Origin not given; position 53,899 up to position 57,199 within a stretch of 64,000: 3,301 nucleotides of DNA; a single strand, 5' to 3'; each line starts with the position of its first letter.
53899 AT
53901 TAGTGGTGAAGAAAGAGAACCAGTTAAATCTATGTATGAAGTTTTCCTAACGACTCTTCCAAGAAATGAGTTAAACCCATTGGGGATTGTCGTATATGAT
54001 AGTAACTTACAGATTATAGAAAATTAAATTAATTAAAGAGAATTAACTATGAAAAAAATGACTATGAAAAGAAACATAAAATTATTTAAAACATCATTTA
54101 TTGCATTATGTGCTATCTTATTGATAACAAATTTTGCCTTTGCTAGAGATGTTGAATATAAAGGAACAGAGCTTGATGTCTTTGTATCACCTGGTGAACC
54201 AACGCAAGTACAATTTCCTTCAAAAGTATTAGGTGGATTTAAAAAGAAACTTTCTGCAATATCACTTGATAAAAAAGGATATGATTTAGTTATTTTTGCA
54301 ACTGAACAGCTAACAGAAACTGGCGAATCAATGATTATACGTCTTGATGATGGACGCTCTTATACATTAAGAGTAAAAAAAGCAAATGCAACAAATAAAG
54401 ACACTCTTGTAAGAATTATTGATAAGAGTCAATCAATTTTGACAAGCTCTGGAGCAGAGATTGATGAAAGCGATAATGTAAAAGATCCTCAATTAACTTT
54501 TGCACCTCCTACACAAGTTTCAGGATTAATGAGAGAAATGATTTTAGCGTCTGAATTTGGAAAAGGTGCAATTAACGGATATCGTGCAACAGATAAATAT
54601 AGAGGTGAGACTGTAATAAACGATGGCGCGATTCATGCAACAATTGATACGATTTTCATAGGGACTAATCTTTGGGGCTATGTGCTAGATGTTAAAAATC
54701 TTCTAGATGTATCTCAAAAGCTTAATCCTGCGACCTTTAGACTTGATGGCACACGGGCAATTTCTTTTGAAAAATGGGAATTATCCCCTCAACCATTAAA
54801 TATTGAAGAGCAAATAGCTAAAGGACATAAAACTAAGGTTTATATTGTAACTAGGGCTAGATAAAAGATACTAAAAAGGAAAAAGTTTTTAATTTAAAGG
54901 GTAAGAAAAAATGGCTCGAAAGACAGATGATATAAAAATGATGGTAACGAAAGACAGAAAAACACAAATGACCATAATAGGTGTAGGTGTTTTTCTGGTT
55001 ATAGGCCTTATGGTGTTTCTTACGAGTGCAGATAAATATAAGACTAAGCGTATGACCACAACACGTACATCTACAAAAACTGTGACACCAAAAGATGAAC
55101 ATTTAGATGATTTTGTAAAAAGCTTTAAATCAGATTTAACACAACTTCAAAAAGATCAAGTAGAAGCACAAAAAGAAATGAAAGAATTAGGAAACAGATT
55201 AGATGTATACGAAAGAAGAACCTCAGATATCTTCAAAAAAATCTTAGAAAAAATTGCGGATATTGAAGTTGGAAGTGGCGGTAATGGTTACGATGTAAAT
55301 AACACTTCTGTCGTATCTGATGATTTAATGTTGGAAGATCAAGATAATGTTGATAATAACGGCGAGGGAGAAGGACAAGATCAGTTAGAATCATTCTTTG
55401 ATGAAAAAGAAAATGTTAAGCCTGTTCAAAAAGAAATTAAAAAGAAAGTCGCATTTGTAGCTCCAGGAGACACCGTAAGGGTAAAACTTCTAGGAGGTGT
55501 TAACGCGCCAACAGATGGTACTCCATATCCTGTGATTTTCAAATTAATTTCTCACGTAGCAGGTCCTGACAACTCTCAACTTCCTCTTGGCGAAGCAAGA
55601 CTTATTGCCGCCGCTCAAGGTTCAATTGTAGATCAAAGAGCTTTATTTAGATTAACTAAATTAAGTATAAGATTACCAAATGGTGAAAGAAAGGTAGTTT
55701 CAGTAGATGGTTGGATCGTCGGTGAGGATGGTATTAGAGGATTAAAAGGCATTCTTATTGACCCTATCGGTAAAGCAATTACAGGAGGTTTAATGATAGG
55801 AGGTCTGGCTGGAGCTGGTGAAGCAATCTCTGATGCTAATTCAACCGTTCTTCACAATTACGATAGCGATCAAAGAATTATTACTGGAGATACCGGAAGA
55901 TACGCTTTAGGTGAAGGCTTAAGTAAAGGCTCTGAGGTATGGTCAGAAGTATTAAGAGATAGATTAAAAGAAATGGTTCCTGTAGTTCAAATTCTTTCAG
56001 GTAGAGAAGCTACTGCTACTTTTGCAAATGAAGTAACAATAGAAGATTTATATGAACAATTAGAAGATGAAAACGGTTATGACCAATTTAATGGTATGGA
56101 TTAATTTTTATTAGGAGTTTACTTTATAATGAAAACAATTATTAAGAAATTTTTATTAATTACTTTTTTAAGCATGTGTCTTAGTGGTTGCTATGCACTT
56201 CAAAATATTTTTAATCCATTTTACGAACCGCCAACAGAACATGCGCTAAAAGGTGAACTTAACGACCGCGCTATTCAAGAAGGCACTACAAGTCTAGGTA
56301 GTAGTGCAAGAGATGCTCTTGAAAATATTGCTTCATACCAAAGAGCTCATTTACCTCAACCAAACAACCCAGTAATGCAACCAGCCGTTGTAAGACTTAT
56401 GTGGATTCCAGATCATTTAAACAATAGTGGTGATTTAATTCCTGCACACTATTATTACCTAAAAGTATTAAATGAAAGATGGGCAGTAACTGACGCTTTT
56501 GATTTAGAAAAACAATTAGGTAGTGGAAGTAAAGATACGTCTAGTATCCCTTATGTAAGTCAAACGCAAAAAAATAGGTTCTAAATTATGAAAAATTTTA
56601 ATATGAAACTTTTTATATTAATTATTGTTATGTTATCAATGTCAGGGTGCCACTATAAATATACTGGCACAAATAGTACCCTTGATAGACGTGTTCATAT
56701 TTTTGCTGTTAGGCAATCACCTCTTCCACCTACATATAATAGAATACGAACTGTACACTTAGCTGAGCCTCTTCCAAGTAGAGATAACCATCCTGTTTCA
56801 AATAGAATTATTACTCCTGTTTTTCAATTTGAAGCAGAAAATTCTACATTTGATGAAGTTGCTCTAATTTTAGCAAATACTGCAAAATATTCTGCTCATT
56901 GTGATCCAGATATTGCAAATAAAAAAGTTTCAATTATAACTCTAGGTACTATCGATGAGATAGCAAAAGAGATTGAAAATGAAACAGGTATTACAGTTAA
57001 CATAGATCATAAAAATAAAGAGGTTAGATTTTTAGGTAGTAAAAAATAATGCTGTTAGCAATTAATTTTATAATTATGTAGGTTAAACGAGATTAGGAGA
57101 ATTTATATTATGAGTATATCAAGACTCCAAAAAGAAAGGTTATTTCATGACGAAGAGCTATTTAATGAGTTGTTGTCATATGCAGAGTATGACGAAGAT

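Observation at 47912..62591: Chromosomal, stripped-down TraL-E-K-B-V-C type IV secretion locus with a coupling protein but no relaxase, pilin, VirB6/TraG or F-pilus assembly genes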

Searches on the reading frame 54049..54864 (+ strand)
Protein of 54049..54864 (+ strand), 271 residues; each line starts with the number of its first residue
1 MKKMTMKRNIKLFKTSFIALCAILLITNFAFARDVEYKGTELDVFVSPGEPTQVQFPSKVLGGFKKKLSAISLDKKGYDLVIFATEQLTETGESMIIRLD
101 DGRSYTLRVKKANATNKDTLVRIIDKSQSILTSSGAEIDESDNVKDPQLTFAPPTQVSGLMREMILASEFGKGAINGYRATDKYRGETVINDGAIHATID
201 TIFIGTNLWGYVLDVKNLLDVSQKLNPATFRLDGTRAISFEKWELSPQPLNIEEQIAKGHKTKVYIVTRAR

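Call 4: search_protein_families(library=pfam, max_evalue=0.01, proteins=[window:54049-54864:+])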
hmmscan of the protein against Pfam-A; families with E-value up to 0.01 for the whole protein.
window:54049-54864:+ (271 aa): 1 family
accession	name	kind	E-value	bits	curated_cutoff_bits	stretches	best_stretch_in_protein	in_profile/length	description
PF23536.1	TraK_C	-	0.00053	20.5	28.5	0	175-247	29-100/110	TraK C-terminal domain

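Call 5: search_protein_families(library=ncbifam, max_evalue=0.01, proteins=[window:54049-54864:+])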
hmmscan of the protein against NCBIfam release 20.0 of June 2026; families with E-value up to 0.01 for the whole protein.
window:54049-54864:+ (271 aa): 1 family
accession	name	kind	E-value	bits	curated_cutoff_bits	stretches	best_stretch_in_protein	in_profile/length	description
TIGR02756.1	TraK_Ftype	equivalog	0.00045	19.8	124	1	176-248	152-223/232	type-F conjugative transfer system secretin TraK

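Call 51: search_solved_structures(query=A4, max_evalue=1, show_alignments=1)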
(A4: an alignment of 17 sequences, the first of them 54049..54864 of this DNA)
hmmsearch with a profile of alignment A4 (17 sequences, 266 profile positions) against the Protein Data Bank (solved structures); distinct sequences matched with E-value up to 1: 2.
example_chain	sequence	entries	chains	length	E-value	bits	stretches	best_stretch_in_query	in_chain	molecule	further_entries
8bl6_A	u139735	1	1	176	0.021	17.2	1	30-128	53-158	dIG14-scdim-EF62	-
8u6x_A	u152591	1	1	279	0.051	15.9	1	139-187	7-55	DNA ligase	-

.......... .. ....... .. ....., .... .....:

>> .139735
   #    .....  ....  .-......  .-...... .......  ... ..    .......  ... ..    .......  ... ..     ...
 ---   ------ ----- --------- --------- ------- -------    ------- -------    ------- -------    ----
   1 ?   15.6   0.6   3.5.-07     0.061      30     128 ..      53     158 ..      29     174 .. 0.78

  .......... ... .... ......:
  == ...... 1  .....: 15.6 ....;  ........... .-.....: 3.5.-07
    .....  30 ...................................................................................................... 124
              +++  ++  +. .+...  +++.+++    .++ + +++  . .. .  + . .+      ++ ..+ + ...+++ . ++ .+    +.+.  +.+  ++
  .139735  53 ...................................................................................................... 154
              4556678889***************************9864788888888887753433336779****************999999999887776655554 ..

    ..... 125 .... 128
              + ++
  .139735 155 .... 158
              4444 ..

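Call 54: search_protein_families(library=pfam, alignment_id=A4, max_evalue=0.01)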
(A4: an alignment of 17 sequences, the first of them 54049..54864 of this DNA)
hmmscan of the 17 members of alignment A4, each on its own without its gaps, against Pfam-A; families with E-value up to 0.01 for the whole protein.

A. member 1, window:54049-54864:+ (271 aa): 1 family
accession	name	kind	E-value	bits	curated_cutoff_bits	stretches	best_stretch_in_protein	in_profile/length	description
PF23536.1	TraK_C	-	0.00053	20.5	28.5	0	175-247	29-100/110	TraK C-terminal domain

B. families by the number of members that match (of 17 scanned): 2 families
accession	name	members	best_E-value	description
PF23536.1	TraK_C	10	1.9e-06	TraK C-terminal domain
PF06586.17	TraK_N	3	0.00032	TraK N-terminal domain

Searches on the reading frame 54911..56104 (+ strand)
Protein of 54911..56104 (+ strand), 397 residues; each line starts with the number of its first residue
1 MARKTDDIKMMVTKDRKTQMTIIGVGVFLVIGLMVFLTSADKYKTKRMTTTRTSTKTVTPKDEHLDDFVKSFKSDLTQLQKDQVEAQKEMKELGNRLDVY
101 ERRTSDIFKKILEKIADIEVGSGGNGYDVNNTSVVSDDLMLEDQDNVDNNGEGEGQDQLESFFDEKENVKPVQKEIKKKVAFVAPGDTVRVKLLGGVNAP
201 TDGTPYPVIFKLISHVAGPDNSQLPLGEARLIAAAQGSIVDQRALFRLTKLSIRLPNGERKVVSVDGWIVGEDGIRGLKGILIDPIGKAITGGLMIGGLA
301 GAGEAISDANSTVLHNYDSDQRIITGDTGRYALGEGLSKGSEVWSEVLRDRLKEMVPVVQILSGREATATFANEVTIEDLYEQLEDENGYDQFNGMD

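Call 4: search_protein_families(library=pfam, max_evalue=0.01, proteins=[window:54911-56104:+])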
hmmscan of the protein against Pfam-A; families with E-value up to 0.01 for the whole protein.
window:54911-56104:+ (397 aa): 1 family
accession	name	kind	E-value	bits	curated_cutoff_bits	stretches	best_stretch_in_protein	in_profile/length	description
PF03743.19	TrbI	-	1.3e-12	48.4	35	1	183-370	2-181/188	Bacterial conjugation TrbI-like protein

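Call 5: search_protein_families(library=ncbifam, max_evalue=0.01, proteins=[window:54911-56104:+])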
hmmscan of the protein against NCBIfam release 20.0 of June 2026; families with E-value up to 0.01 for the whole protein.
window:54911-56104:+ (397 aa): 2 families
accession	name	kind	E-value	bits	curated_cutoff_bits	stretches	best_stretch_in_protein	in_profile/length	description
NF010289.0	PRK13729.1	equivalog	5.8e-13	48.6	504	2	204-382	239-414/474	F-type conjugal transfer pilus assembly protein TraB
TIGR03752.1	conj_TIGR03752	hypoth_equivalog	2.8e-08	33.5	241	1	267-369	346-451/471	TIGR03752 family integrating conjugative element protein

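Call 61: search_solved_structures(query=window:54911-56104:+, max_evalue=0.01)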
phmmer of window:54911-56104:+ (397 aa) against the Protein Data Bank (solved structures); distinct sequences matched with E-value up to 0.01: 3.
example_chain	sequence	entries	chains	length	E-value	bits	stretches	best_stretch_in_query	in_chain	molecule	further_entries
7spb_E1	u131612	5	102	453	5.1e-09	38.5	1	174-382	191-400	TraB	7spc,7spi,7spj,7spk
7okn_A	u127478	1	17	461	5.3e-09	38.4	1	174-382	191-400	TraB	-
3ntv_A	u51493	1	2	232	0.00022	23.2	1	58-141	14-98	MW1564 protein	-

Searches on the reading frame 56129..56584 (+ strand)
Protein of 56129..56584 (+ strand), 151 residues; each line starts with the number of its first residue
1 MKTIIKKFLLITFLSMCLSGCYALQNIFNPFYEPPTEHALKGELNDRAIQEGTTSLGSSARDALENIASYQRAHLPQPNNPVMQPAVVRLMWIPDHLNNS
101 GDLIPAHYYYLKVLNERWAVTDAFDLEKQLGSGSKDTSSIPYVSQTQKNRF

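Call 4: search_protein_families(library=pfam, max_evalue=0.01, proteins=[window:56129-56584:+])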
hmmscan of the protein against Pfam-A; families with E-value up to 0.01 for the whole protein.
window:56129-56584:+ (151 aa): 1 family
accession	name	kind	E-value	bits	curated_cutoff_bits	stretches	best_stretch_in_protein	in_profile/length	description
PF09676.15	TraV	-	0.0067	17.9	21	1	64-118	73-128/128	Type IV conjugative transfer system lipoprotein (TraV)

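Call 5: search_protein_families(library=ncbifam, max_evalue=0.01, proteins=[window:56129-56584:+])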
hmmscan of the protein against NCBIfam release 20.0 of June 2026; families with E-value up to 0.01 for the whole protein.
window:56129-56584:+ (151 aa): 0 families

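Call 52: search_solved_structures(query=A5, max_evalue=1, show_alignments=1)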
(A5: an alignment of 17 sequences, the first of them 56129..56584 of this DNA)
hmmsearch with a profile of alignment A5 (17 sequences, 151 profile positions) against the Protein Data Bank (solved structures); distinct sequences matched with E-value up to 1: 2.
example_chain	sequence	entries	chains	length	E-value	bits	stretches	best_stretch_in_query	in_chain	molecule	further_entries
2h8a_A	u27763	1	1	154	0.46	13.9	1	9-69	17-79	Microsomal glutathione S-transferase 1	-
5i9k_A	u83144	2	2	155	0.47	13.9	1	9-69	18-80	Microsomal glutathione S-transferase 1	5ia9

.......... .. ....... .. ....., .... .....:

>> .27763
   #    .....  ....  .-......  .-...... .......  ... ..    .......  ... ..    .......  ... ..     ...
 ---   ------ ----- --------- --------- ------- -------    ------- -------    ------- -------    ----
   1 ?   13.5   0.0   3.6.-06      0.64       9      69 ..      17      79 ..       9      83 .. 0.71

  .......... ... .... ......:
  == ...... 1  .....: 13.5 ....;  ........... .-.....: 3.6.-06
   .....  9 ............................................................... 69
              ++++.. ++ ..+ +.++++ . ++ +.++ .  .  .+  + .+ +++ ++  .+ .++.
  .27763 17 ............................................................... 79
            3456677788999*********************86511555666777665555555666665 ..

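Call 55: search_protein_families(library=pfam, alignment_id=A5, max_evalue=0.05)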
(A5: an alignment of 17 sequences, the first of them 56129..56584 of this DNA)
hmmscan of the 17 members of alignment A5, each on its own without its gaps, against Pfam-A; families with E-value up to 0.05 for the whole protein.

A. member 1, window:56129-56584:+ (151 aa): 1 family
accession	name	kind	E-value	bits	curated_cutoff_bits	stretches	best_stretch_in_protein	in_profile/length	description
PF09676.15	TraV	-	0.0067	17.9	21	1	64-118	73-128/128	Type IV conjugative transfer system lipoprotein (TraV)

B. families by the number of members that match (of 17 scanned): 2 families
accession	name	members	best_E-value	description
PF09676.15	TraV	14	0.0003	Type IV conjugative transfer system lipoprotein (TraV)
PF08139.17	LPAM_1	1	0.046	Prokaryotic membrane lipoprotein lipid attachment site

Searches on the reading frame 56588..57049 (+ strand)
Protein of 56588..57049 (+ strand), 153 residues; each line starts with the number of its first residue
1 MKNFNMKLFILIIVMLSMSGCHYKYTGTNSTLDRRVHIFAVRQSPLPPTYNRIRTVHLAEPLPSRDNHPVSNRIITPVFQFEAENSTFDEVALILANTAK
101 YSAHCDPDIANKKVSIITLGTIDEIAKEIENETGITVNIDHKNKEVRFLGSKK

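Call 4: search_protein_families(library=pfam, max_evalue=0.01, proteins=[window:56588-57049:+])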
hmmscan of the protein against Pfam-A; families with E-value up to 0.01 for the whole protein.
window:56588-57049:+ (153 aa): 0 families

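Call 5: search_protein_families(library=ncbifam, max_evalue=0.01, proteins=[window:56588-57049:+])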
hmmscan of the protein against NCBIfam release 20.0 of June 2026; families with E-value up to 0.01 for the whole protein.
window:56588-57049:+ (153 aa): 0 families

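Call 53: search_solved_structures(query=A6, max_evalue=1, show_alignments=1)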
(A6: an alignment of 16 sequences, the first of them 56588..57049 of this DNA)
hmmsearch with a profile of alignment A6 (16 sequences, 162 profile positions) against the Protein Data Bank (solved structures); distinct sequences matched with E-value up to 1: 3.
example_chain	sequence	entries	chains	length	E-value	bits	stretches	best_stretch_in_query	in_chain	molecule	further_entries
4lus_A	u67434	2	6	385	0.55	13.1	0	109-154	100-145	Alanine racemase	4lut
4luy_A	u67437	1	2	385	0.55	13.1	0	109-154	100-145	Alanine racemase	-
9iab_A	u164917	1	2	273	0.84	12.5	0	84-138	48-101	PD-(D/E)XK endonuclease-like domain-containing protein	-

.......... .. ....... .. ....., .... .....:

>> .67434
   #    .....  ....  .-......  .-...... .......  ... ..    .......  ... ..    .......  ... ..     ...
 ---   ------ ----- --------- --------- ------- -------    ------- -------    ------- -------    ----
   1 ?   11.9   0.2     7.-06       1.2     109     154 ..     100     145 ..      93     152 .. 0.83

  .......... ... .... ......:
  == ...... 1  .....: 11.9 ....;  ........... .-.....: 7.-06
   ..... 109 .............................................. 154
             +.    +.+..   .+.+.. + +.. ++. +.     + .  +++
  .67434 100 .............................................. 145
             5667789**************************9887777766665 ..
